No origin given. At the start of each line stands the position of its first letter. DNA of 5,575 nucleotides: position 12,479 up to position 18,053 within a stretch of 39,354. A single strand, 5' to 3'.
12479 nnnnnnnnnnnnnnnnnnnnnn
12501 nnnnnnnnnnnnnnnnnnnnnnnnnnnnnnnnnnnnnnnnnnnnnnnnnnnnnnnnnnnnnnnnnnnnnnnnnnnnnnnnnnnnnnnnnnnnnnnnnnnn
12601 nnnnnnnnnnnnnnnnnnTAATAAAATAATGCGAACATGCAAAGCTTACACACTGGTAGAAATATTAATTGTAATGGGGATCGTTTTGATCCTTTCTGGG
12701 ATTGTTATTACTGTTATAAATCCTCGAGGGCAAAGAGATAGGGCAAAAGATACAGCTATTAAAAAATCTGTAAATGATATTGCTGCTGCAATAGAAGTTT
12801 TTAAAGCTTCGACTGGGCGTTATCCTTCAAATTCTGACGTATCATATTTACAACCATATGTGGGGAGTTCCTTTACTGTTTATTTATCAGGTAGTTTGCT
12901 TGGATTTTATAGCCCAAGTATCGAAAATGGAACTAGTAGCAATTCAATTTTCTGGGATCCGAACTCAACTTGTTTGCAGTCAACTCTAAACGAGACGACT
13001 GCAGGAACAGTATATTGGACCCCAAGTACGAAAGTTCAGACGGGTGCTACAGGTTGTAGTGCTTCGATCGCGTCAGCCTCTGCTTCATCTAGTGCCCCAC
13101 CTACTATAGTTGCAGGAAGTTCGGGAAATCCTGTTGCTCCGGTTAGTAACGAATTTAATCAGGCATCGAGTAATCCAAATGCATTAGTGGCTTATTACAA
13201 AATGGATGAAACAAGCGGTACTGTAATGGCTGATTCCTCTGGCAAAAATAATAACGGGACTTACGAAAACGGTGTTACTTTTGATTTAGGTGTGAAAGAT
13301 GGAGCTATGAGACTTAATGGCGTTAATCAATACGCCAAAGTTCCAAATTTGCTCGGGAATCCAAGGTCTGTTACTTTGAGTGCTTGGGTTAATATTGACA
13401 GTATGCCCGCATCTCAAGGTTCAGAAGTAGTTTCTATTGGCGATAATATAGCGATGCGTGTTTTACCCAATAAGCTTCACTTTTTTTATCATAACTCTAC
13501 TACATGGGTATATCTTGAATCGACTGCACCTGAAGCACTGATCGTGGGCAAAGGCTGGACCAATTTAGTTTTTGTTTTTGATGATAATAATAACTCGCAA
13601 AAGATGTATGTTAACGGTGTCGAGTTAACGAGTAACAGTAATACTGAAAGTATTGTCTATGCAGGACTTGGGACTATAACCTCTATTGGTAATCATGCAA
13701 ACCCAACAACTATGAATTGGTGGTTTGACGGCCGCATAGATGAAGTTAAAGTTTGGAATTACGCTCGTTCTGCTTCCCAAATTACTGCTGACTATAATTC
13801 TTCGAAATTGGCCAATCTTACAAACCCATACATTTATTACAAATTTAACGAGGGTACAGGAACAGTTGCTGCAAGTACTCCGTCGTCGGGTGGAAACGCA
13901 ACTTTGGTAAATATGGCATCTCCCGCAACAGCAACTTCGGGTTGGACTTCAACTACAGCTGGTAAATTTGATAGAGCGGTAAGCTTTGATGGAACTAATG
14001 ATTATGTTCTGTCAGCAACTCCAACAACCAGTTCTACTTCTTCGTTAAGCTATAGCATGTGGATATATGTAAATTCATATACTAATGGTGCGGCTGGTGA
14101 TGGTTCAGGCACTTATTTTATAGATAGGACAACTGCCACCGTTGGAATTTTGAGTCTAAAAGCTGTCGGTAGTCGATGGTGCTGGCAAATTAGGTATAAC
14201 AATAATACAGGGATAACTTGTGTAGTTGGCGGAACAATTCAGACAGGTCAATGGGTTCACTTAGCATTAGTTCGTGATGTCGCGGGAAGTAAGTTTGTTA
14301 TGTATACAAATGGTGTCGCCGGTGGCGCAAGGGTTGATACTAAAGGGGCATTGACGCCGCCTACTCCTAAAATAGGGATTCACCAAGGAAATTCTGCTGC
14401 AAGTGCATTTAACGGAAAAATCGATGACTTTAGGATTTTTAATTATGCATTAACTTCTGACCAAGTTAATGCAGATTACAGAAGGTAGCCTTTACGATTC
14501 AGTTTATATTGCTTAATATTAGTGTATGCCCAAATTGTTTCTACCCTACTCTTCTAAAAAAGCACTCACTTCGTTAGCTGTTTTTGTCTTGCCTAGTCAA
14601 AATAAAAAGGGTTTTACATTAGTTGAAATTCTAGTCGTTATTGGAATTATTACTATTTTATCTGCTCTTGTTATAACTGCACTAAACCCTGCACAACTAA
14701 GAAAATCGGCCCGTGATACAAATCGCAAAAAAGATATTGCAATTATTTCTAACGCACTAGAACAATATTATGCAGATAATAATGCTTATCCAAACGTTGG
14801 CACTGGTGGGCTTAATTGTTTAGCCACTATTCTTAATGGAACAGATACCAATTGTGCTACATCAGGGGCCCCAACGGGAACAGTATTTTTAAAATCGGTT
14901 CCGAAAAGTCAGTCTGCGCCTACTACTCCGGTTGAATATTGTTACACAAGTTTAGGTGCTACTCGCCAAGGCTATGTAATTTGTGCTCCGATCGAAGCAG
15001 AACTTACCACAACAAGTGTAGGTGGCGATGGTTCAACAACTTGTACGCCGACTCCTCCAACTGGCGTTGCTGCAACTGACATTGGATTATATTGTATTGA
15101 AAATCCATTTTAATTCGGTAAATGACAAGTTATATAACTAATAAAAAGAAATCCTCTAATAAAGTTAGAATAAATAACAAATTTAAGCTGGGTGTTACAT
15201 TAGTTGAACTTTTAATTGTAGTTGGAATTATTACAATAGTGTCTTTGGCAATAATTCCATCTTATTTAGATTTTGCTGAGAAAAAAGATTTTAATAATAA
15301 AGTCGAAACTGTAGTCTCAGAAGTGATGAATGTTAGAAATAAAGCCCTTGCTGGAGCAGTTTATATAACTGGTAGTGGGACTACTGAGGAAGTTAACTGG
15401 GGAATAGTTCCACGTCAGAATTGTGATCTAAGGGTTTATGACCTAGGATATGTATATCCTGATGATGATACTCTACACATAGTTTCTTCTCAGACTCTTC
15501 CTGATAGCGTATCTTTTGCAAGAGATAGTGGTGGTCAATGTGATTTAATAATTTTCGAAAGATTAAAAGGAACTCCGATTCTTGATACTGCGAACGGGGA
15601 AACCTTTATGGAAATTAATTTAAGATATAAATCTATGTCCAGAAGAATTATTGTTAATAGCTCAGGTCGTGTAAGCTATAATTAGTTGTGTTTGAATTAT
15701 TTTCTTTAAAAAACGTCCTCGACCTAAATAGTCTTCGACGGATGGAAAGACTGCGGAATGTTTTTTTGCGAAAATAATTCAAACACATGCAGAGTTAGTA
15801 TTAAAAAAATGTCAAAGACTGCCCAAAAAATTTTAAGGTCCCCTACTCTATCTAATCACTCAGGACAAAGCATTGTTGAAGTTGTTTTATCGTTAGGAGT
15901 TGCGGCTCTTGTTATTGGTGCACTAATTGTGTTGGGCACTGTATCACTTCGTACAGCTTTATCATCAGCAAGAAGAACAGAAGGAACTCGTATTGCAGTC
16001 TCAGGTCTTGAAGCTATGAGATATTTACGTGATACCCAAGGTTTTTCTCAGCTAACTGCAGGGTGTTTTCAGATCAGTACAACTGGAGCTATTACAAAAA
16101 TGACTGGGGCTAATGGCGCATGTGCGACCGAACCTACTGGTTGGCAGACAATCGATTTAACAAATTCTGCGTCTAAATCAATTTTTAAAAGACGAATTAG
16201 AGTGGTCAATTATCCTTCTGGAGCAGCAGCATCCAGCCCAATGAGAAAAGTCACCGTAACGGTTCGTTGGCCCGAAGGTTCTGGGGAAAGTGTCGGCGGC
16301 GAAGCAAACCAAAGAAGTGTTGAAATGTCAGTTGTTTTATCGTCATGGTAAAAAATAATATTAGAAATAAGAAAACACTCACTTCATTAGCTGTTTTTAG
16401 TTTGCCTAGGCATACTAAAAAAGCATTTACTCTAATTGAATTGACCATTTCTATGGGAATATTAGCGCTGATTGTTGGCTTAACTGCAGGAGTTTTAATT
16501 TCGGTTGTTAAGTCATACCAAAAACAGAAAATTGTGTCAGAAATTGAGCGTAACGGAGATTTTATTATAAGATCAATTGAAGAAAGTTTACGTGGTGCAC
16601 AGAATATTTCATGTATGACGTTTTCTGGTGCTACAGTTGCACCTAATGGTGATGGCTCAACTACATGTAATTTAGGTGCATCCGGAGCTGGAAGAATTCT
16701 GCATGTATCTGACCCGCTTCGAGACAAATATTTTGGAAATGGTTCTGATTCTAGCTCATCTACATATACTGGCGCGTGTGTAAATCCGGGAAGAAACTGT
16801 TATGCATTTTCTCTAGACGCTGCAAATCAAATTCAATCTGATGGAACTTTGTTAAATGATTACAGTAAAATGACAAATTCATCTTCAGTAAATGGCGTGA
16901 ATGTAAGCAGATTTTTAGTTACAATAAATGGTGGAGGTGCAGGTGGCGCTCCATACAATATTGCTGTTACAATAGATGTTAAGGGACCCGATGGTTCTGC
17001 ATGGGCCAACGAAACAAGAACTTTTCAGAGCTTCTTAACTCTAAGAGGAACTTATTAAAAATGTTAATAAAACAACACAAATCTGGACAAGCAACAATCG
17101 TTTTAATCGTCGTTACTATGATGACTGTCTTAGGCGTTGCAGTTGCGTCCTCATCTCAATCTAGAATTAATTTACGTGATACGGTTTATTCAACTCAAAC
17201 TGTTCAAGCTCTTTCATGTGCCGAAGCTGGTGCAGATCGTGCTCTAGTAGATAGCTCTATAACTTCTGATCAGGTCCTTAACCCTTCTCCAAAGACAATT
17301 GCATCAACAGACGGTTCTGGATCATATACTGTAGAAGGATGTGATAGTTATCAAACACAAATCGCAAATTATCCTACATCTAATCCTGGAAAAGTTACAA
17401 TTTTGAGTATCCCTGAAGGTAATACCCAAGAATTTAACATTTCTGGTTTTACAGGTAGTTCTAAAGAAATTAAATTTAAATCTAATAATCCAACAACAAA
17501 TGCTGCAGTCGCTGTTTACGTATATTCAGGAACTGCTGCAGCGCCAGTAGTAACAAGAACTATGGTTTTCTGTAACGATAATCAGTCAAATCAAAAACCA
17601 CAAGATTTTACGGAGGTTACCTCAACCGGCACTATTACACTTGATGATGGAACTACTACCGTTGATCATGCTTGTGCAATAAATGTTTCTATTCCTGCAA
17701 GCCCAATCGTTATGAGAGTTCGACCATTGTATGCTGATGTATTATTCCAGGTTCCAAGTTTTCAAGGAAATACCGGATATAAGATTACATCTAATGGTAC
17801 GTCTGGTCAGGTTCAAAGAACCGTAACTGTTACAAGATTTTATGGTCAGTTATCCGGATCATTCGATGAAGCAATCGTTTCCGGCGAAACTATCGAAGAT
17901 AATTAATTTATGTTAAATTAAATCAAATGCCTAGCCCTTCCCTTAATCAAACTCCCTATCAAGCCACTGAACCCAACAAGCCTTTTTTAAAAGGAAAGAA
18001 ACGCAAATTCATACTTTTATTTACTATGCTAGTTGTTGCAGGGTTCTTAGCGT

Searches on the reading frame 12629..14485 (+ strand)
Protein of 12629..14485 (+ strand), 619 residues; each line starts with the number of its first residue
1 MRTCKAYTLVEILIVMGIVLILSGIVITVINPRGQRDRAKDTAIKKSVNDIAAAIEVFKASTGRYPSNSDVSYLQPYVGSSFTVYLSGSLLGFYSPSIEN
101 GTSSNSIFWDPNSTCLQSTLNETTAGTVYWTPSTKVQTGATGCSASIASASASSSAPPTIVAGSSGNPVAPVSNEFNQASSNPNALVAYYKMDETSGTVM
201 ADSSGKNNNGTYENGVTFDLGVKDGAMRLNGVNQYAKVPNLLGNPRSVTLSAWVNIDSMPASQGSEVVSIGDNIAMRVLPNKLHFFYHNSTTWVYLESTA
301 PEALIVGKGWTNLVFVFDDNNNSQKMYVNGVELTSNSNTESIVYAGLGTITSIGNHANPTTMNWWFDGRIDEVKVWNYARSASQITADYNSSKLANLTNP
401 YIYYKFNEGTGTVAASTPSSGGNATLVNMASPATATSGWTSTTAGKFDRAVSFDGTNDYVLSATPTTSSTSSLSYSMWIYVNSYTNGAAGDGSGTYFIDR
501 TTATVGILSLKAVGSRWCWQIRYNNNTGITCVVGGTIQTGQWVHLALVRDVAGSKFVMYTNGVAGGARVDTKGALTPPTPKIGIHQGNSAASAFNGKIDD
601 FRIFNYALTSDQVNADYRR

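Call 9: search_protein_families(library=pfam, proteins=[window:12629-14485:+], max_evalue=0.1)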
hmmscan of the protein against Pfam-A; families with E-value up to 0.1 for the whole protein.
window:12629-14485:+ (619 aa): 4 families
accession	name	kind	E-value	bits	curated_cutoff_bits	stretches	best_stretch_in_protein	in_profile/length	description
PF13385.13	Laminin_G_3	-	6.7e-42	143.6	27.6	2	231-385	2-150/151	Concanavalin A-like lectin/glucanases superfamily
PF02973.23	Sialidase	-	8.5e-07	29.1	26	1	311-385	106-181/189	Sialidase, N-terminal domain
PF07963.17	N_methyl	-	0.00013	21.8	21.2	1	1-26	1-26/27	Prokaryotic N-terminal methylation motif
PF08334.16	T2SSG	-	0.059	13.9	21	0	34-69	4-39/108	Type II secretion system (T2SS), protein G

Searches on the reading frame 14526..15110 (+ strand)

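Call 9: search_protein_families(library=pfam, proteins=[window:14526-15110:+], max_evalue=0.1)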
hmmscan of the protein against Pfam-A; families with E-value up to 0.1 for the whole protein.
window:14526-15110:+ (195 aa): 3 families
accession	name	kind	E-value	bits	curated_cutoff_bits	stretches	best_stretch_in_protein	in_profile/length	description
PF07963.17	N_methyl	-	1.3e-07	31.3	21.2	1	26-49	3-26/27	Prokaryotic N-terminal methylation motif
PF08334.16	T2SSG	-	0.00076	20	21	1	60-101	7-47/108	Type II secretion system (T2SS), protein G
PF16732.10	ComP_DUS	-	0.045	15.1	27.3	1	58-98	7-37/87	Type IV minor pilin ComP, DNA uptake sequence receptor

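Call 74: search_protein_families(library=ncbifam, proteins=[window:14526-15110:+], max_evalue=10)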
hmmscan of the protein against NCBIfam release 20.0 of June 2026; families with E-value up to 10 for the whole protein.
window:14526-15110:+ (195 aa): 18 families
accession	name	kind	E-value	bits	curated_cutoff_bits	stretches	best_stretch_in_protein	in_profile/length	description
TIGR01710.1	typeII_sec_gspG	equivalog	2.9e-12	46.8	88.85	1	28-103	1-73/134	type II secretion system major pseudopilin GspG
NF007862.0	PRK10574.1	equivalog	2.9e-07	30.7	138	1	25-62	2-38/145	prepilin peptidase-dependent pilin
TIGR02532.1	IV_pilin_GFxxxE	domain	1.7e-06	27.6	16.3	1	27-50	1-24/24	prepilin-type N-terminal cleavage/methylation domain-containing protein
NF040999.1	pilin_ComGC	equivalog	3.4e-06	27.2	75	1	27-91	1-63/84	competence type IV pilus major pilin ComGC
TIGR01708.2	typeII_sec_gspH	equivalog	4.8e-06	26.7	80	1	28-61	2-39/169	type II secretion system minor pseudopilin GspH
NF041013.1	T4P_ComGE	equivalog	7.5e-06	26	49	1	25-62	1-38/83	competence type IV pilus minor pilin ComGE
NF041775.1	typeIV_PilA_Myxo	equivalog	7.9e-05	22.7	400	1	27-90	10-71/214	type IV pilin protein PilA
NF007800.0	PRK10506.1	equivalog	0.00036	20.4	158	1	25-102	6-84/163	prepilin peptidase-dependent protein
NF040982.1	ComGD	equivalog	0.00066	20.1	70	1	27-56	1-29/139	competence type IV pilus minor pilin ComGD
TIGR02596.1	TIGR02596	subfamily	0.00086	19.4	70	1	30-65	1-40/196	Verru_Chthon cassette protein D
NF041002.1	pilin_ComGF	equivalog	0.003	17.8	80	1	27-84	1-58/139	competence type IV pilus minor pilin ComGF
TIGR01707.1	gspI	equivalog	0.0038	17.7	44.35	1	29-79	1-50/101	type II secretion system minor pseudopilin GspI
NF038304.1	EPS_HpsC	equivalog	0.015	14.9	200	1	24-53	17-42/318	hormogonium polysaccharide secretion pseudopilin HpsC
NF033632.1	SLATT_4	domain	0.031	14.1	55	1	13-63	39-87/154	SLATT domain-containing protein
TIGR02599.1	TIGR02599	subfamily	0.073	12.3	256.5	1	29-57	1-29/361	Verru_Chthon cassette protein C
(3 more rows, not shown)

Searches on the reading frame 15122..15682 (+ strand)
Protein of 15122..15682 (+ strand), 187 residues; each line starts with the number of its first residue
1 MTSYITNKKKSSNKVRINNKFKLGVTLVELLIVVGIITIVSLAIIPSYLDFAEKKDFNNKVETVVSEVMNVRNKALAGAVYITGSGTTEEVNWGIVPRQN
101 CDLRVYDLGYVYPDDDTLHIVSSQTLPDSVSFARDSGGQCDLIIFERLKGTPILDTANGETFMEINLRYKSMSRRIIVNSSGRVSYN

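Call 9: search_protein_families(library=pfam, proteins=[window:15122-15682:+], max_evalue=0.1)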
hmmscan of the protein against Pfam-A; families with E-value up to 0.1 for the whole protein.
window:15122-15682:+ (187 aa): 1 family
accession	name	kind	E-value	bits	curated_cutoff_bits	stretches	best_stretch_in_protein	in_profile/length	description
PF07963.17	N_methyl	-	0.00028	20.8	21.2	1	23-44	5-26/27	Prokaryotic N-terminal methylation motif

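Call 74: search_protein_families(library=ncbifam, proteins=[window:15122-15682:+], max_evalue=10)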
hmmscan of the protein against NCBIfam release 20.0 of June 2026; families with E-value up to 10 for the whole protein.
window:15122-15682:+ (187 aa): 11 families
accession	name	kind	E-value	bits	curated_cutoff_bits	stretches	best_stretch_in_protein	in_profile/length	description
NF007862.0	PRK10574.1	equivalog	2.3e-06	27.8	138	1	23-74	5-56/145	prepilin peptidase-dependent pilin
NF041775.1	typeIV_PilA_Myxo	equivalog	0.00025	21.1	400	1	19-54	7-42/214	type IV pilin protein PilA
NF007800.0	PRK10506.1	equivalog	0.00095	19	158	1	19-79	5-65/163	prepilin peptidase-dependent protein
NF040999.1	pilin_ComGC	equivalog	0.0019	18.4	75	1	24-63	3-40/84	competence type IV pilus major pilin ComGC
TIGR02532.1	IV_pilin_GFxxxE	domain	0.015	15.1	16.3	1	23-44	2-23/24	prepilin-type N-terminal cleavage/methylation domain-containing protein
NF041013.1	T4P_ComGE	equivalog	0.023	14.8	49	1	24-50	5-31/83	competence type IV pilus minor pilin ComGE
TIGR01708.2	typeII_sec_gspH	equivalog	0.048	13.7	80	1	24-75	3-54/169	type II secretion system minor pseudopilin GspH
TIGR01710.1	typeII_sec_gspG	equivalog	0.048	13.7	88.85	1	24-63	2-40/134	type II secretion system major pseudopilin GspG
NF007848.0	PRK10557.1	equivalog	0.1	11.9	120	1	20-107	8-96/192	prepilin peptidase-dependent protein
NF006109.0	PRK08260.1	subfamily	0.11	11.7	320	1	114-161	79-124/296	enoyl-CoA hydratase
TIGR01707.1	gspI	equivalog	0.24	11.9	44.35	1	24-48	1-25/101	type II secretion system minor pseudopilin GspI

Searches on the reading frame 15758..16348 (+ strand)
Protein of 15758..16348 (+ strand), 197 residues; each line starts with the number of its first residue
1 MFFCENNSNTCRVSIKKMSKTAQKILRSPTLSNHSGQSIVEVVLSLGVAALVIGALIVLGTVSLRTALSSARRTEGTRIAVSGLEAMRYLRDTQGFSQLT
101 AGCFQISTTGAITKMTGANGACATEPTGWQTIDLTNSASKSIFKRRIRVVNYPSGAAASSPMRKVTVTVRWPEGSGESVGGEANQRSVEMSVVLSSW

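Call 9: search_protein_families(library=pfam, proteins=[window:15758-16348:+], max_evalue=0.1)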
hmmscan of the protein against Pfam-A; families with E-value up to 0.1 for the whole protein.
window:15758-16348:+ (197 aa): 0 families

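Call 74: search_protein_families(library=ncbifam, proteins=[window:15758-16348:+], max_evalue=10)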
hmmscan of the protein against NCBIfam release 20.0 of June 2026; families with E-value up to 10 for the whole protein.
window:15758-16348:+ (197 aa): 2 families
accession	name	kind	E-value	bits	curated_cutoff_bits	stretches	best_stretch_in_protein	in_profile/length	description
TIGR02598.1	TIGR02598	subfamily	0.0022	18.2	51.4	1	37-119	2-87/151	Verru_Chthon cassette protein B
TIGR02523.1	type_IV_pilV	equivalog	0.018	15.5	52.2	1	35-171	2-138/139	type IV pilus modification protein PilV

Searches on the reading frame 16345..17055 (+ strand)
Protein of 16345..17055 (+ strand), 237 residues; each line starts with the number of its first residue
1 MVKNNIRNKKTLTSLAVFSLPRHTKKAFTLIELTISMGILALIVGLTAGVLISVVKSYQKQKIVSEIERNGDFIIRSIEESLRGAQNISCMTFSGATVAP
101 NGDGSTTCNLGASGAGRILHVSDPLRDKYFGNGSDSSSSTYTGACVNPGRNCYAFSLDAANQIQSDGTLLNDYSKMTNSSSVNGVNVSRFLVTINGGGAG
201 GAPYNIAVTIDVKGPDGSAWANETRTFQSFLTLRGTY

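Call 9: search_protein_families(library=pfam, proteins=[window:16345-17055:+], max_evalue=0.1)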
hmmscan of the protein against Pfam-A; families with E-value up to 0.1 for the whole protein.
window:16345-17055:+ (237 aa): 2 families
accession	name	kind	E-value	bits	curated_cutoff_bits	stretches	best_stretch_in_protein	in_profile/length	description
PF07963.17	N_methyl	-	2.4e-05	24.2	21.2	1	23-46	2-25/27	Prokaryotic N-terminal methylation motif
PF20456.3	DUF6709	-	0.012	15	27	1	29-89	184-244/339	Family of unknown function (DUF6709)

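Call 74: search_protein_families(library=ncbifam, proteins=[window:16345-17055:+], max_evalue=10)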
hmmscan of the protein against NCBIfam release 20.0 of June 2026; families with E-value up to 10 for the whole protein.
window:16345-17055:+ (237 aa): 9 families
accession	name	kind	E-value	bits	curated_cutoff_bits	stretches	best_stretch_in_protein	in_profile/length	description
NF041013.1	T4P_ComGE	equivalog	0.00068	19.7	49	1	25-63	3-41/83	competence type IV pilus minor pilin ComGE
TIGR02532.1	IV_pilin_GFxxxE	domain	0.00081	19.2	16.3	1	26-47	2-23/24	prepilin-type N-terminal cleavage/methylation domain-containing protein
TIGR02599.1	TIGR02599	subfamily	0.0033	16.7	256.5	1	27-62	1-36/361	Verru_Chthon cassette protein C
NF041002.1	pilin_ComGF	equivalog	0.0047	17.2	80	1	25-89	1-62/139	competence type IV pilus minor pilin ComGF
NF040982.1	ComGD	equivalog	0.028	14.8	70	1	25-70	1-46/139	competence type IV pilus minor pilin ComGD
NF038304.1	EPS_HpsC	equivalog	0.048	13.2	200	1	22-77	17-76/318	hormogonium polysaccharide secretion pseudopilin HpsC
TIGR02596.1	TIGR02596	subfamily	0.089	12.9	70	1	28-59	1-32/196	Verru_Chthon cassette protein D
TIGR01710.1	typeII_sec_gspG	equivalog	0.17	11.9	88.85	1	27-68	2-43/134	type II secretion system major pseudopilin GspG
NF007862.0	PRK10574.1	equivalog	0.21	11.7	138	1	24-46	3-25/145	prepilin peptidase-dependent pilin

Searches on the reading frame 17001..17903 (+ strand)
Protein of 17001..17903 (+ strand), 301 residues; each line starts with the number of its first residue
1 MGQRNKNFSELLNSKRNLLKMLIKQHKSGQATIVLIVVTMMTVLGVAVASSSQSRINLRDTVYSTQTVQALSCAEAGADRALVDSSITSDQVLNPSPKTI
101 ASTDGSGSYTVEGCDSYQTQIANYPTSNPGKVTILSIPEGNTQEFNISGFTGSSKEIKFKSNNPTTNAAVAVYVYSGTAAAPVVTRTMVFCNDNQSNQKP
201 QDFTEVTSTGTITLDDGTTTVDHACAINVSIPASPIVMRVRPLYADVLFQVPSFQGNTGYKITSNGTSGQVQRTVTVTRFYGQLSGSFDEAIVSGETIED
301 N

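Call 9: search_protein_families(library=pfam, proteins=[window:17001-17903:+], max_evalue=0.1)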
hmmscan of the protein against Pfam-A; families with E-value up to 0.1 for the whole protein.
window:17001-17903:+ (301 aa): 0 families

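Call 74: search_protein_families(library=ncbifam, proteins=[window:17061-17903:+], max_evalue=10)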
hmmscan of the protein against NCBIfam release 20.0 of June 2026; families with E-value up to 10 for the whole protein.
window:17061-17903:+ (281 aa): 1 family
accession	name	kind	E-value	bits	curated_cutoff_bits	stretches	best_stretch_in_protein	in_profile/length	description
NF058595.1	invert_tail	domain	1.5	9.2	37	1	240-258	91-109/113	lipo-invert putative C-terminal anchoring domain-containing protein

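Call 75: search_solved_structures(query=window:17061-17903:+, max_evalue=10)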
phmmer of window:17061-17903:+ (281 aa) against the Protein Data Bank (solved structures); distinct sequences matched with E-value up to 10: 1.
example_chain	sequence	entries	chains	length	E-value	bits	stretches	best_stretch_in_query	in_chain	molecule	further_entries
9lwg_A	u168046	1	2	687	2.1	11.2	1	79-129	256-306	Si:dkey-256h2.1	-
